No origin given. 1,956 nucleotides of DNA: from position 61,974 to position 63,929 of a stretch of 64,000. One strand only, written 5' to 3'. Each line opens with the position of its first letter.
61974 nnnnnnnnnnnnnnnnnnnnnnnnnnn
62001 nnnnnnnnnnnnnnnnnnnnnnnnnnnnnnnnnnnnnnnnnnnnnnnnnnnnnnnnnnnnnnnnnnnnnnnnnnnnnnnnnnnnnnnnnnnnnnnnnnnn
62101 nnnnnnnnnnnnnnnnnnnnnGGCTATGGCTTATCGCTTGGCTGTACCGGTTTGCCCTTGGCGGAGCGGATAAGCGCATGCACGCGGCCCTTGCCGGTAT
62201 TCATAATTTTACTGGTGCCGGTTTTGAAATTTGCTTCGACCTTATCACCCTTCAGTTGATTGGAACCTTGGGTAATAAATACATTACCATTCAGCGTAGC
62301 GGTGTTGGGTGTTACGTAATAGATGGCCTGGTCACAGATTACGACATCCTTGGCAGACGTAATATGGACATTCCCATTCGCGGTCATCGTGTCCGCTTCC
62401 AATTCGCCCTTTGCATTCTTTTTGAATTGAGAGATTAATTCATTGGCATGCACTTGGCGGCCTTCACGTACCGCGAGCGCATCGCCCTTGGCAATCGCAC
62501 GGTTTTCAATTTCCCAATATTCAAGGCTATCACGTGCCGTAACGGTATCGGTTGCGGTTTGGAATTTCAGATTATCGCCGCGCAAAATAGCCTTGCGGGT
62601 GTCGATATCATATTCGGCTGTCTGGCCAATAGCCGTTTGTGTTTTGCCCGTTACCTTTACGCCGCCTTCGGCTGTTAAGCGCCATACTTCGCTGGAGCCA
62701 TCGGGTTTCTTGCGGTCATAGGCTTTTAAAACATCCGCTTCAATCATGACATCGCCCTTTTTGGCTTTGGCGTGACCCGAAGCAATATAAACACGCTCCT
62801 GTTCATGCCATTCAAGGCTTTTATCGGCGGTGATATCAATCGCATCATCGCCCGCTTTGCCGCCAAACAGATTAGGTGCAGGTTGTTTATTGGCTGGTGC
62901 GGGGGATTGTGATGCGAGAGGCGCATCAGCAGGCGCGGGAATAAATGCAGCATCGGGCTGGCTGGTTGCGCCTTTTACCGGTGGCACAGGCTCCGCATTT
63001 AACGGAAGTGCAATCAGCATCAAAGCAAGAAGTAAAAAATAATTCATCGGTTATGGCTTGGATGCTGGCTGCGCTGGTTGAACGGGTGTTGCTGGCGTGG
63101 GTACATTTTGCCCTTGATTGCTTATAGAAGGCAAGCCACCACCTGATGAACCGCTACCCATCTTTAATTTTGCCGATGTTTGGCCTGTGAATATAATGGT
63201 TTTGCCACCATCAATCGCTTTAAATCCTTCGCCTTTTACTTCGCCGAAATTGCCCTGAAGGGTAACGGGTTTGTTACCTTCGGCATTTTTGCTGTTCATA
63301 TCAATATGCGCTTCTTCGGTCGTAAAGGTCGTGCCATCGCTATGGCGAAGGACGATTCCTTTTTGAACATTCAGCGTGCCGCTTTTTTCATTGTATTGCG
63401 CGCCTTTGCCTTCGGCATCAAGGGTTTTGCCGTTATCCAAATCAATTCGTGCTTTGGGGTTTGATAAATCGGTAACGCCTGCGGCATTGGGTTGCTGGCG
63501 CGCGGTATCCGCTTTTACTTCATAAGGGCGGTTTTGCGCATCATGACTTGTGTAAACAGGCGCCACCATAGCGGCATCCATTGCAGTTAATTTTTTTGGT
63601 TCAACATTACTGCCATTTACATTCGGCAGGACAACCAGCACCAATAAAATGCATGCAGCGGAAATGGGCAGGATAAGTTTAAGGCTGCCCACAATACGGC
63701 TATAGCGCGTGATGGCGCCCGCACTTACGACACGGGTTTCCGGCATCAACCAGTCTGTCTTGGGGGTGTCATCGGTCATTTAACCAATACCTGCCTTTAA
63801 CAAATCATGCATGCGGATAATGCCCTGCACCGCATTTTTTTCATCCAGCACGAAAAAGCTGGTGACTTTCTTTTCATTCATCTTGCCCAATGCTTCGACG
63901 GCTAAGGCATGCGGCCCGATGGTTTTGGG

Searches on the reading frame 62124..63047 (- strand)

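Call 67: search_protein_families(library=pfam, proteins=[window:62124-63047:-], max_evalue=0.01)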
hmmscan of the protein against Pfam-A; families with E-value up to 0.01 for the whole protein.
window:62124-63047:- (307 aa): 2 families
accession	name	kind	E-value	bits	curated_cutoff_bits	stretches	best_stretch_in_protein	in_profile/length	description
PF03968.19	LptD_N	-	1.2e-17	64.5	20.4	2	72-171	2-102/113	LptA/(LptD N-terminal domain) LPS transport protein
PF13100.11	OstA_2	-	5.1e-05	23.4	21.2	0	215-268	17-71/158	OstA-like protein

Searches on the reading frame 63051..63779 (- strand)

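Call 67: search_protein_families(library=pfam, proteins=[window:63051-63779:-], max_evalue=0.01)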
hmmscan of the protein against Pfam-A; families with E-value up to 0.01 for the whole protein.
window:63051-63779:- (242 aa): 1 family
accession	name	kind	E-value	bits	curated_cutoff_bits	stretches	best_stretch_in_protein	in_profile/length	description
PF06835.18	LptC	-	1e-13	51.7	21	1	41-200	5-169/175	Lipopolysaccharide-assembly, LptC-related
